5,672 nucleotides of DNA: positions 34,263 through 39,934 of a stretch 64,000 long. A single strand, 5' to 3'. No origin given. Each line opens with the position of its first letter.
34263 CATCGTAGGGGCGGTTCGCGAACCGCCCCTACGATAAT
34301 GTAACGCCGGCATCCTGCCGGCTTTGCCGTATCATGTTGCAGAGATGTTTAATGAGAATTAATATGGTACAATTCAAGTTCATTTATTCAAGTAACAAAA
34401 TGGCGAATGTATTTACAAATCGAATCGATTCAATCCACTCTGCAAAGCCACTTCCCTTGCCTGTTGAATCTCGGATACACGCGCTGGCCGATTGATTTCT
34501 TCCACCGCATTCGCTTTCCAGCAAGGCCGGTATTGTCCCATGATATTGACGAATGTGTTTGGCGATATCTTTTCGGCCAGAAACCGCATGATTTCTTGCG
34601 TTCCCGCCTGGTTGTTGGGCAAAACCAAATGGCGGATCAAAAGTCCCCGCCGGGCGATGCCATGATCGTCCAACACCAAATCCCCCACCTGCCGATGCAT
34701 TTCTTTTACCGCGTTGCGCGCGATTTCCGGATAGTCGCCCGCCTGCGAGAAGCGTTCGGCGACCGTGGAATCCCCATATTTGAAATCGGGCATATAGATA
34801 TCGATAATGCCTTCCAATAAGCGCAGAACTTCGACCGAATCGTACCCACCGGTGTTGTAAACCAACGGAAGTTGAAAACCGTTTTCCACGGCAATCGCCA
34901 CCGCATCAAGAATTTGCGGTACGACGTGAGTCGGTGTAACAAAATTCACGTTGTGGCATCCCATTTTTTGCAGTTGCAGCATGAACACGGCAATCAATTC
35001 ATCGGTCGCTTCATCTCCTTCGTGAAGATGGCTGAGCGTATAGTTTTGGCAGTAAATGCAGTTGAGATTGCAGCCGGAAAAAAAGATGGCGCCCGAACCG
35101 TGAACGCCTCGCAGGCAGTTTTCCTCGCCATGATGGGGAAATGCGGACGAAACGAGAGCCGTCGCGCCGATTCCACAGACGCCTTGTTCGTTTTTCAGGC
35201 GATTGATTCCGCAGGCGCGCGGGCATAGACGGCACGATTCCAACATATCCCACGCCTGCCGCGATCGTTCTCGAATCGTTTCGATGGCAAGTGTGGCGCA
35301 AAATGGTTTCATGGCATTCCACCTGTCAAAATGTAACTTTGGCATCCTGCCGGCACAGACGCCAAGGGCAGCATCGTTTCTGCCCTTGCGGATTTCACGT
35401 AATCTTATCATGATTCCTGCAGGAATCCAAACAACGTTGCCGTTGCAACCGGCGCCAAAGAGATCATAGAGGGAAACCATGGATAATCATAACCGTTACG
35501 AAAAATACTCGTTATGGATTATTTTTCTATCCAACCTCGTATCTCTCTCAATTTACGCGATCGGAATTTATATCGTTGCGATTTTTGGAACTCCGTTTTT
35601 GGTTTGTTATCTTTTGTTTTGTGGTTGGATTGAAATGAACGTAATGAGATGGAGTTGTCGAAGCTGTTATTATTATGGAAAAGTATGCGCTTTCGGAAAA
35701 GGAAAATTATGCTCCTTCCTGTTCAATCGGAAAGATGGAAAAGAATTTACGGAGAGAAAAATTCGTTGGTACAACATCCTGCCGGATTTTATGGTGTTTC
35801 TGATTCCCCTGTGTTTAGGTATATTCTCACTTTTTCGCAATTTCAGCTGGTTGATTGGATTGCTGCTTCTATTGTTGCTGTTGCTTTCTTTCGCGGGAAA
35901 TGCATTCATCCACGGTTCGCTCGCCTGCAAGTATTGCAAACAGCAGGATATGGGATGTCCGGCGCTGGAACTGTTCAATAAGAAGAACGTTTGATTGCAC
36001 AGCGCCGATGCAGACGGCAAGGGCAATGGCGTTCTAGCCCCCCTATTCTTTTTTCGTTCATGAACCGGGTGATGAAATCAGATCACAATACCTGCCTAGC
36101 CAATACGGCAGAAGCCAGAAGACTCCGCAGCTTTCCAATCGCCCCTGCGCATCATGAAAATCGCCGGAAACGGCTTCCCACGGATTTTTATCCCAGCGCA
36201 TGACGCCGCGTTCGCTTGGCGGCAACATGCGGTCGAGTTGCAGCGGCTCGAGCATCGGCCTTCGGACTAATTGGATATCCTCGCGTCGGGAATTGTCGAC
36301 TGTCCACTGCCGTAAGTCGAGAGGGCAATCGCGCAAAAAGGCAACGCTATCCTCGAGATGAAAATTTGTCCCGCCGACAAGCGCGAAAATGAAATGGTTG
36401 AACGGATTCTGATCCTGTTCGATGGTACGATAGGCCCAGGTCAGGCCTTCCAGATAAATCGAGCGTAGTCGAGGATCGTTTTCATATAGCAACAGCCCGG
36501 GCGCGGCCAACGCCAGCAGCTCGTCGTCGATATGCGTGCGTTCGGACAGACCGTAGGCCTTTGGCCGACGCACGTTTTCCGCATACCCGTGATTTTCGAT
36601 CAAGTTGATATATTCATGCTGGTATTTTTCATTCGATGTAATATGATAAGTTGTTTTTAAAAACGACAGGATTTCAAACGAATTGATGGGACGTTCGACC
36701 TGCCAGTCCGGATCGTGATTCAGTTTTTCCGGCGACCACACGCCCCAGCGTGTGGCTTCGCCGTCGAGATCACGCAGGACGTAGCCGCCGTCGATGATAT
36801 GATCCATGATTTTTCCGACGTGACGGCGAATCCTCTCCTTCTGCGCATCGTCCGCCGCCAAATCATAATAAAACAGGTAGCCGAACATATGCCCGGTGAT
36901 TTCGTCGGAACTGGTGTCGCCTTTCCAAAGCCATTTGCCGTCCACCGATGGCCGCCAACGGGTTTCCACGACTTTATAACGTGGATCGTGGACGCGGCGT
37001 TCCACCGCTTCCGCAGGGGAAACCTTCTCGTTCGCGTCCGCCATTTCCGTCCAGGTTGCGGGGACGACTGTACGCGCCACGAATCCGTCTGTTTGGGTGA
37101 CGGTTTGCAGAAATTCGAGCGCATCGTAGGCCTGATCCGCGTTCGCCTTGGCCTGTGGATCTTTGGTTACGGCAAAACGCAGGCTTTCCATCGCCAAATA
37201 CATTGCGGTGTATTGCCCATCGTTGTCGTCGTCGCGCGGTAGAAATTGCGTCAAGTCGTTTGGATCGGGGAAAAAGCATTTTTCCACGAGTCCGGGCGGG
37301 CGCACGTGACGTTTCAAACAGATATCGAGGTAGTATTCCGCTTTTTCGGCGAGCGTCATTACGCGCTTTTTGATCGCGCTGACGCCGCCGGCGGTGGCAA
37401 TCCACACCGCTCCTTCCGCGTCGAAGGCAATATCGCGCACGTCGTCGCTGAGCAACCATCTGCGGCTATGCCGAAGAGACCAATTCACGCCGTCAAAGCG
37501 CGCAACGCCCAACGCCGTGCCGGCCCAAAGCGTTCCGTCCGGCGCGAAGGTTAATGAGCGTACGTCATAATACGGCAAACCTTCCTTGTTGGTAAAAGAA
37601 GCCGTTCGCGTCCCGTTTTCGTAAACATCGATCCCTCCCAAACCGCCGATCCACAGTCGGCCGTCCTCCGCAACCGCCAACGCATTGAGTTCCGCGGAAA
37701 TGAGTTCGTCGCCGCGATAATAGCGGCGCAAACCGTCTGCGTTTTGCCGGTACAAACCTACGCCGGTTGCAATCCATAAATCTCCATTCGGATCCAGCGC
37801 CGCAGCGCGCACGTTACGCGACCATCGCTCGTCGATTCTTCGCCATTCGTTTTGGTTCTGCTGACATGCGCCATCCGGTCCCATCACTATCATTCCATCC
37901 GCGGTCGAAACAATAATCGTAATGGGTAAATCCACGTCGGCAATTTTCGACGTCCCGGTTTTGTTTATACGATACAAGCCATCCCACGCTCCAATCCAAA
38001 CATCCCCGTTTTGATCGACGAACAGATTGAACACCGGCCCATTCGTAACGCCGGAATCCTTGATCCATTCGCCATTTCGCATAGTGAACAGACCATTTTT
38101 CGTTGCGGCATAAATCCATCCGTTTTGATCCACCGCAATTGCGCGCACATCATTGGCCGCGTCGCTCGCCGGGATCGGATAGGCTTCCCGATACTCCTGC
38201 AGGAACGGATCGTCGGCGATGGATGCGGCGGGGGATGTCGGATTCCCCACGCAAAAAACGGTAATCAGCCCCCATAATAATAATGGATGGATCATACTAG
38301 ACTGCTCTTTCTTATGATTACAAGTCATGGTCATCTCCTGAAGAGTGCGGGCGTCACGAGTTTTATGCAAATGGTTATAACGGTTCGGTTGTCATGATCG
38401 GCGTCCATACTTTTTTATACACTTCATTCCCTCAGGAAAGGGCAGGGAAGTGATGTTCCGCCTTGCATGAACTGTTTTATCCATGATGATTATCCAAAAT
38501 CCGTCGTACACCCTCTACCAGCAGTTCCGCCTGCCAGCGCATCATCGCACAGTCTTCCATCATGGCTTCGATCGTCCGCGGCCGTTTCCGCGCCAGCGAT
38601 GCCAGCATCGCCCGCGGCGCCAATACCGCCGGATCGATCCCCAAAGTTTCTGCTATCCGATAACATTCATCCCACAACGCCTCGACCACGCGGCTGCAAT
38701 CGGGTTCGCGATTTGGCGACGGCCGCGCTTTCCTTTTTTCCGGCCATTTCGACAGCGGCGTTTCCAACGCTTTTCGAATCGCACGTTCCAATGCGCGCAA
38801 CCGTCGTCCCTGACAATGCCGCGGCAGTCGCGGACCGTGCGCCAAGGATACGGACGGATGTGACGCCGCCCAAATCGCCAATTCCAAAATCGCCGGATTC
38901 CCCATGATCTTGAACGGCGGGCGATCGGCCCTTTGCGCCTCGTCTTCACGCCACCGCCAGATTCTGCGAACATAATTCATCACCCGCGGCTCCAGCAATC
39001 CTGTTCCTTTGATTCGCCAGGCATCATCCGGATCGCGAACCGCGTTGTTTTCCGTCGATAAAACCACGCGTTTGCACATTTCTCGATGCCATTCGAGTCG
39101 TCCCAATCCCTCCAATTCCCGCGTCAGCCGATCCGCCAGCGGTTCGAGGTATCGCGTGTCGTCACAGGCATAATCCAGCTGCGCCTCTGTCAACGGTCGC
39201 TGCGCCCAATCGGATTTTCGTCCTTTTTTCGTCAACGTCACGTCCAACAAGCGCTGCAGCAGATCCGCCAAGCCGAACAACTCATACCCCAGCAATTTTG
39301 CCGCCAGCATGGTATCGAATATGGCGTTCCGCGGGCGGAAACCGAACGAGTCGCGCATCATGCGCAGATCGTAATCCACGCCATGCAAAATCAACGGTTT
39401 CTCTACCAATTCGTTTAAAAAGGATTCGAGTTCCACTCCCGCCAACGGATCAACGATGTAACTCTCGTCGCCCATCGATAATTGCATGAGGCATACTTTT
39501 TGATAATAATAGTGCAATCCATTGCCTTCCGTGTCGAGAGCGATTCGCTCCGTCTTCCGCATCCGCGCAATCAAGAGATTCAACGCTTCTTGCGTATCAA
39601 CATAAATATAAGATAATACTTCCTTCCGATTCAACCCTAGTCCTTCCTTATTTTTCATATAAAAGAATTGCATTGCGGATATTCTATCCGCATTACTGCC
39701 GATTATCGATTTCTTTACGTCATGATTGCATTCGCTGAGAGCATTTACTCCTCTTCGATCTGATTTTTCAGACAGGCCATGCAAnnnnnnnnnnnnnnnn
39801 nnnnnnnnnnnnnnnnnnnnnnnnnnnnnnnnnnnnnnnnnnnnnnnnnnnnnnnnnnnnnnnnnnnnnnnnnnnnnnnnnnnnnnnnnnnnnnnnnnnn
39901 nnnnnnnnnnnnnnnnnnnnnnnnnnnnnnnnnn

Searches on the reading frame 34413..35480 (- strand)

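Call 92: search_protein_families(library=pfam, proteins=[window:34413-35480:-], max_evalue=0.0001)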
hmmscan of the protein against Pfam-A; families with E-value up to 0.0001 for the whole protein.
window:34413-35480:- (355 aa): 2 families
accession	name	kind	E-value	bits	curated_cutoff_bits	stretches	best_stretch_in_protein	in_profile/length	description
PF04055.27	Radical_SAM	-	4.2e-09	37.2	29.5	1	132-264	2-139/166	Radical SAM superfamily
PF13353.11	Fer4_12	-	5.1e-05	24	22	1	131-181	9-59/137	4Fe-4S single cluster domain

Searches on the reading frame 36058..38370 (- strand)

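Call 64: search_protein_families(library=pfam, proteins=[window:36058-38370:-], max_evalue=0.0001)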
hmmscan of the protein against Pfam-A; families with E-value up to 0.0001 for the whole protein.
window:36058-38370:- (770 aa): 1 family
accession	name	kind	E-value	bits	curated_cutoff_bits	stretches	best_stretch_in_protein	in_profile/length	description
PF07494.17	Reg_prop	-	6.3e-20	69.2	20.4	0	108-129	2-23/24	Two component regulator propeller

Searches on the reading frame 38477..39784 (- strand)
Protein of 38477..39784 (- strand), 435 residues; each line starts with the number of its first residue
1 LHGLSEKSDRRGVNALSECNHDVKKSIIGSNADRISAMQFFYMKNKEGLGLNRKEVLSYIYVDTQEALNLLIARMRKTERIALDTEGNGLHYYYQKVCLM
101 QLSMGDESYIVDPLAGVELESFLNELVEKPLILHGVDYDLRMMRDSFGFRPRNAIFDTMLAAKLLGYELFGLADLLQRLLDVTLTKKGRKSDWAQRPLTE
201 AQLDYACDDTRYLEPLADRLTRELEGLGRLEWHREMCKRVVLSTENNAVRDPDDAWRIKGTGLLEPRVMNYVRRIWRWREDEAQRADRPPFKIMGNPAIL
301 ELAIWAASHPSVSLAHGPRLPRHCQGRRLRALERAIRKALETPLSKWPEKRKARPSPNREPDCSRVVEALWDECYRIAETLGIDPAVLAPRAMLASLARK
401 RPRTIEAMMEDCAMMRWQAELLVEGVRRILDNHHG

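Call 64: search_protein_families(library=pfam, proteins=[window:38477-39784:-], max_evalue=0.0001)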
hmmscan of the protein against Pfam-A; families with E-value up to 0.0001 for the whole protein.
window:38477-39784:- (435 aa): 2 families
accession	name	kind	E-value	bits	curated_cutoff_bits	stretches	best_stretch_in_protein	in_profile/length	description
PF01612.26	DNA_pol_A_exo1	-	2.6e-39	135.2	23.6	1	59-225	1-173/173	3'-5' exonuclease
PF00570.28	HRDC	-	4.9e-14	52.5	23.8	2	272-303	5-36/68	HRDC domain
